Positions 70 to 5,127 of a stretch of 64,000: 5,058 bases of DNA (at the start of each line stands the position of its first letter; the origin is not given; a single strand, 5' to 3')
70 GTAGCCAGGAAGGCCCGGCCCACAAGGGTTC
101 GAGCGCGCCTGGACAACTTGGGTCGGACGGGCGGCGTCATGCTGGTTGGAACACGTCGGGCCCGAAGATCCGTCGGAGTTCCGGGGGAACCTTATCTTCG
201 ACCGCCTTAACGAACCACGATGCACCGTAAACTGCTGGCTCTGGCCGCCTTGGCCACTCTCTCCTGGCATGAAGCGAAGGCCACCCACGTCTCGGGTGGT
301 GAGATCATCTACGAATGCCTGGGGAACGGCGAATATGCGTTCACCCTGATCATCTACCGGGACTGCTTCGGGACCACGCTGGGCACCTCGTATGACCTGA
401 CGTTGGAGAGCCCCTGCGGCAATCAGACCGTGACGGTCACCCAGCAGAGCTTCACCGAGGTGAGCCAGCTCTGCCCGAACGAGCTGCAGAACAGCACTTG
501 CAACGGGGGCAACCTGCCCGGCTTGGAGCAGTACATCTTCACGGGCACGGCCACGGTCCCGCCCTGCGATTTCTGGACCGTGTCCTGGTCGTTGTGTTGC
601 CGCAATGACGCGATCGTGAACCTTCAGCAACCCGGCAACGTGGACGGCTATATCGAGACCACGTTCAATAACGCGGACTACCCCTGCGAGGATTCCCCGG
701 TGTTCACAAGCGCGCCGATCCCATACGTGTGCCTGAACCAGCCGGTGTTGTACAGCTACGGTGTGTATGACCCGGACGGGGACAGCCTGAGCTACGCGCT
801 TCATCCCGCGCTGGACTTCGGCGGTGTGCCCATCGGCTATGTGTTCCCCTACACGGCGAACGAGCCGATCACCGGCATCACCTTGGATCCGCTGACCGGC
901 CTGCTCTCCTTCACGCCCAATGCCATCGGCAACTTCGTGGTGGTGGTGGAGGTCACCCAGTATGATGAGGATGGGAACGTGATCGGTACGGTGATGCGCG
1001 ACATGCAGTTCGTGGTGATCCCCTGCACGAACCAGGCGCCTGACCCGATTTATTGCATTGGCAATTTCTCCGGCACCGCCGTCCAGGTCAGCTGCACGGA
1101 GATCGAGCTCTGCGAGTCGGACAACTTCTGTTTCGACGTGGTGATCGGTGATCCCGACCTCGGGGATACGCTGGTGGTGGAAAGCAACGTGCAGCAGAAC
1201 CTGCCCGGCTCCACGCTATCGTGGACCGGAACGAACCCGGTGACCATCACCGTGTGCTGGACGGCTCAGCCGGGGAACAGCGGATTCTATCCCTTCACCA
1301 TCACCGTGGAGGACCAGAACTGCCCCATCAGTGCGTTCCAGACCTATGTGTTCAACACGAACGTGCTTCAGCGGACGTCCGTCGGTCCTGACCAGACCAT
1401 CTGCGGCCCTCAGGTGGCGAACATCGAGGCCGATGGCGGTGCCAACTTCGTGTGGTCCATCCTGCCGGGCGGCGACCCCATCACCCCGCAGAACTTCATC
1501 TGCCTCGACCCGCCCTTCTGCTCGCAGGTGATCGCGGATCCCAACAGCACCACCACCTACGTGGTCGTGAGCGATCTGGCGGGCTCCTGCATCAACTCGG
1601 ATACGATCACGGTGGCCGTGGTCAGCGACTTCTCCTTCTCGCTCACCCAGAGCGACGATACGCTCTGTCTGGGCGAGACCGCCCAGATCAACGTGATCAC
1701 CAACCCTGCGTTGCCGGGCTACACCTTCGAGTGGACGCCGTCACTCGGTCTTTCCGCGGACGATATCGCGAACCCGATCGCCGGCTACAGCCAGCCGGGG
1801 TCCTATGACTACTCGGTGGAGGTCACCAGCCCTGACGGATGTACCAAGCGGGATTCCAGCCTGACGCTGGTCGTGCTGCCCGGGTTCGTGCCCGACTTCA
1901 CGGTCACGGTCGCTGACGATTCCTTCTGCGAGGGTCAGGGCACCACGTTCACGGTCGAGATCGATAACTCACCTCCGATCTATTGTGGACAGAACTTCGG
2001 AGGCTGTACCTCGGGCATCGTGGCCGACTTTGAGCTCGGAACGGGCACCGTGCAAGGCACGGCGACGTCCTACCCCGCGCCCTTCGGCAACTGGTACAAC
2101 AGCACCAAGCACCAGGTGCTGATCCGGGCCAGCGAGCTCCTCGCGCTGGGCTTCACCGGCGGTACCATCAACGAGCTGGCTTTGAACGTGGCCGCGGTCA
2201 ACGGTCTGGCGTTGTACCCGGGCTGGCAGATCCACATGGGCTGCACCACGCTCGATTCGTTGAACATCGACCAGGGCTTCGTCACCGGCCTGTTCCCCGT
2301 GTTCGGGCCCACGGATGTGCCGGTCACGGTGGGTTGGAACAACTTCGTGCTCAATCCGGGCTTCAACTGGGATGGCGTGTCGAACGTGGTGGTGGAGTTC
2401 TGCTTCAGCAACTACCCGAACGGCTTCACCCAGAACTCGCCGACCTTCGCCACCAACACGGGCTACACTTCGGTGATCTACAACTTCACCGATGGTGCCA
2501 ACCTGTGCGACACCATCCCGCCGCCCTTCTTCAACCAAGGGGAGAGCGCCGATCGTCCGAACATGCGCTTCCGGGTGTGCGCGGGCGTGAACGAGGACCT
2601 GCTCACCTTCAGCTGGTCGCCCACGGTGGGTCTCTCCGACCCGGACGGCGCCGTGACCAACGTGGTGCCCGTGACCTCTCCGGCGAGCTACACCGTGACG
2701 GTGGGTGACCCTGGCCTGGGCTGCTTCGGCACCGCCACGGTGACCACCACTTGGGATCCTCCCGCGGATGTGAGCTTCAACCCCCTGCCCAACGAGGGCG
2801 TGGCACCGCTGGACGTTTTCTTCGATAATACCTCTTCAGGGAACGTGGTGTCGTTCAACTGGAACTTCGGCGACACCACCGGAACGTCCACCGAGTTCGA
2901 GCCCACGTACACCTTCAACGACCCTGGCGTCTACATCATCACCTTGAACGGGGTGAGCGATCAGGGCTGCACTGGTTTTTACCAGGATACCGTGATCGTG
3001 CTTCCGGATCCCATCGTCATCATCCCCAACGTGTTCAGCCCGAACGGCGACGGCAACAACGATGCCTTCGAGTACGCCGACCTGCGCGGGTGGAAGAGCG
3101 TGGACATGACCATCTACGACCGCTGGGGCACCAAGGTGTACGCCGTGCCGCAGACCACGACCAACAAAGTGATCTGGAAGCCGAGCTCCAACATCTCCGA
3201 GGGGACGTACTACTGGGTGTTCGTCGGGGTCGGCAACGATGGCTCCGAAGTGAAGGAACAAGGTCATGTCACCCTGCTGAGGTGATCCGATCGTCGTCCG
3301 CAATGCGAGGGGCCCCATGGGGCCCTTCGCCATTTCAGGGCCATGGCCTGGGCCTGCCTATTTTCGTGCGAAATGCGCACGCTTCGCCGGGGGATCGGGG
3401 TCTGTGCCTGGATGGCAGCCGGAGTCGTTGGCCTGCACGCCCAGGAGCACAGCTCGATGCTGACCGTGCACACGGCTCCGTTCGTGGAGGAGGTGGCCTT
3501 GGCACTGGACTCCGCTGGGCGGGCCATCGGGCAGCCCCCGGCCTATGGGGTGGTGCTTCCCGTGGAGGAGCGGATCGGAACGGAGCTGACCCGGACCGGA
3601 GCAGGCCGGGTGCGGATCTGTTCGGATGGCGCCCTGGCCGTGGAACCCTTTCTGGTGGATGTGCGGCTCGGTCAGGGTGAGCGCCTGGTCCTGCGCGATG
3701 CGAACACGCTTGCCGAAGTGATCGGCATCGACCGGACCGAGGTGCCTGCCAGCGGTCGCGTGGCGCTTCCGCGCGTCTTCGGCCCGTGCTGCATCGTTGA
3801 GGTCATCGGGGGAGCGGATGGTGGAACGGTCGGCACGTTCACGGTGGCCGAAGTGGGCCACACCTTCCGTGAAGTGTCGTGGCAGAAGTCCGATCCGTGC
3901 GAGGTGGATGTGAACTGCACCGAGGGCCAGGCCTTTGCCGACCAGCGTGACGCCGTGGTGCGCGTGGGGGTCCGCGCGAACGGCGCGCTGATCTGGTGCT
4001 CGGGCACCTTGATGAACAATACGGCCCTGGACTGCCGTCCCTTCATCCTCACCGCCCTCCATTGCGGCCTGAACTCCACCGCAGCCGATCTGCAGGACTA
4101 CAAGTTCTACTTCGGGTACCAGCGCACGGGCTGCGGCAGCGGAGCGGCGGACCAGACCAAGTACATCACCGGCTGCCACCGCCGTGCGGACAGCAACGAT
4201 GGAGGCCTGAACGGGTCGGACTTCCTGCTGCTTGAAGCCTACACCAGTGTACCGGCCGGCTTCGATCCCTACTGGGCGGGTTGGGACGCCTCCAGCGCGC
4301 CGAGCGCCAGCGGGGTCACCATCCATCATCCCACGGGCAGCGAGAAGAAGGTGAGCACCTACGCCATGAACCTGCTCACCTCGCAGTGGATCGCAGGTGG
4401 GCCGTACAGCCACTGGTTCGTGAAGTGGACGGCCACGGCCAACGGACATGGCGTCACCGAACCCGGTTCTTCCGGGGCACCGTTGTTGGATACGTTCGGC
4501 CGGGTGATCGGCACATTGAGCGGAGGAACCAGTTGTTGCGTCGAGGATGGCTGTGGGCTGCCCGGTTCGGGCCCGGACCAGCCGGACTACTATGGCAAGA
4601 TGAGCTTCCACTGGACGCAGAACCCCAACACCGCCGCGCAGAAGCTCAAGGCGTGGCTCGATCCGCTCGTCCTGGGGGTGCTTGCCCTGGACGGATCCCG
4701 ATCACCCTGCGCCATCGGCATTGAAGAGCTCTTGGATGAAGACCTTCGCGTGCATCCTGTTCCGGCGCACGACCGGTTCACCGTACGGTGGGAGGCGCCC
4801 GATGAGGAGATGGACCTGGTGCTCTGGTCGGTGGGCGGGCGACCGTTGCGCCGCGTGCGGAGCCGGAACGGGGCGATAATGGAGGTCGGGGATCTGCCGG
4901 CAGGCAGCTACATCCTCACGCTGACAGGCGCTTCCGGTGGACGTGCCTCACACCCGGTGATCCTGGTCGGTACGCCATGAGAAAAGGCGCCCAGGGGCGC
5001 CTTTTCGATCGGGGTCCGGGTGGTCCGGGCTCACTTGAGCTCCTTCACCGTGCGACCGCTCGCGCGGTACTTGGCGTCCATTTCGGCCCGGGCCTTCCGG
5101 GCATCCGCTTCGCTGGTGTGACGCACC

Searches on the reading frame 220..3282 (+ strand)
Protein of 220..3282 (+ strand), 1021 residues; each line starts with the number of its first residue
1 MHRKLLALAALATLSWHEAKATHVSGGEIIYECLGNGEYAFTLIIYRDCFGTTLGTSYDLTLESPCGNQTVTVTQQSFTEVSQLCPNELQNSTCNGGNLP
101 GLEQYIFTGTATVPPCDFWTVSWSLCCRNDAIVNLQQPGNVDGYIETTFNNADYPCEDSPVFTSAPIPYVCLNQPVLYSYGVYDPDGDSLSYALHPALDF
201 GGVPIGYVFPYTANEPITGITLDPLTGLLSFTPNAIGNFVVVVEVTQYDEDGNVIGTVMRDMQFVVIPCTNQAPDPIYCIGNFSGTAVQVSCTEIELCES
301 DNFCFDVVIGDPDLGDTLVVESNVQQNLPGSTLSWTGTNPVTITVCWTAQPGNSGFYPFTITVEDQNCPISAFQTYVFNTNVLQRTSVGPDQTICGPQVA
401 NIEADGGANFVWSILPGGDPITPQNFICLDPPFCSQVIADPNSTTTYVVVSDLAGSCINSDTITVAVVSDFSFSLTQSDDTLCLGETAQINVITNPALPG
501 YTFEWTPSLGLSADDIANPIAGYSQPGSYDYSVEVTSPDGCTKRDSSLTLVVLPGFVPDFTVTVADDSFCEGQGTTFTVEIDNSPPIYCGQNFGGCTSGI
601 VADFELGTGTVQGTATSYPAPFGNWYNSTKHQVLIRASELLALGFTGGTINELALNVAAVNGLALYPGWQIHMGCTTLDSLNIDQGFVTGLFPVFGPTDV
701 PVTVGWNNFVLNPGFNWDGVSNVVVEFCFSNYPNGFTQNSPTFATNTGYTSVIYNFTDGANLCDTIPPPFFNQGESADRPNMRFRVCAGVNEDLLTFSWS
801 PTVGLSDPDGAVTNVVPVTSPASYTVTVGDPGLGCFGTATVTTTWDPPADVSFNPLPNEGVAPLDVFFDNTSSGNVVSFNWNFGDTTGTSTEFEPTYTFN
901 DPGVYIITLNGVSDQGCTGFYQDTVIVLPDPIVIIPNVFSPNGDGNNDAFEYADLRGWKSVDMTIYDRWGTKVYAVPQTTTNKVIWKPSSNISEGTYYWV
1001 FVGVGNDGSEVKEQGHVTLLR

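Call 54: search_protein_families(library=pfam, proteins=[window:220-3282:+], max_evalue=0.0001)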
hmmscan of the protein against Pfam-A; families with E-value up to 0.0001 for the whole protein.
window:220-3282:+ (1021 aa): 3 families
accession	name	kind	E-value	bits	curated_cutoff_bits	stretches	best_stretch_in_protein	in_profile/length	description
PF13585.12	CHU_C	-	1.9e-14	54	27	1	934-1018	2-85/86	CHU_C Type IX secretion signal domain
PF18911.6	PKD_4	-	3.3e-13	49.9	27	1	850-919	7-76/85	PKD domain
PF00801.26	PKD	-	2.1e-05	24.8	23.5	1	860-911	11-65/80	PKD domain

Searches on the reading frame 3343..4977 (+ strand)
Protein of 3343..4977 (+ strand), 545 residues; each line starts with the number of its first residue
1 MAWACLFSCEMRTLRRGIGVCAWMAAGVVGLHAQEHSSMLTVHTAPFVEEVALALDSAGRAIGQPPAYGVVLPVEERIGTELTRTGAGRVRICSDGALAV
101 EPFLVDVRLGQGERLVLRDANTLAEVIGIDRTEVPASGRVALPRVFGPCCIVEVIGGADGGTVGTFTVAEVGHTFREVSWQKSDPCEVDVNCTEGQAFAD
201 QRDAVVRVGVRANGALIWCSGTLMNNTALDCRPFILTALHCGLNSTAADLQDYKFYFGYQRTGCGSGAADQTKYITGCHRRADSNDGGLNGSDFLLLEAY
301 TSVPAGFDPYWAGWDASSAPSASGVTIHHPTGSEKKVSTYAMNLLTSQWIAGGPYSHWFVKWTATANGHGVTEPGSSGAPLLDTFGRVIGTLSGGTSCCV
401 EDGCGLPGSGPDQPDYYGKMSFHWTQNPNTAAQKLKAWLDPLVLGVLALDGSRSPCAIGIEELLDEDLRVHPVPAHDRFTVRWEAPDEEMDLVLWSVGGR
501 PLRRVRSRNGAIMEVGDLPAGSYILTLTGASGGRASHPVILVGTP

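Call 54: search_protein_families(library=pfam, proteins=[window:3343-4977:+], max_evalue=0.0001)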
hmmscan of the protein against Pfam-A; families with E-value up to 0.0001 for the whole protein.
window:3343-4977:+ (545 aa): 1 family
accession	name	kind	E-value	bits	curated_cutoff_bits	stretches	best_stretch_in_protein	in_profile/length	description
PF13365.12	Trypsin_2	-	5.6e-05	24.4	27.6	0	219-390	1-143/144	Trypsin-like peptidase domain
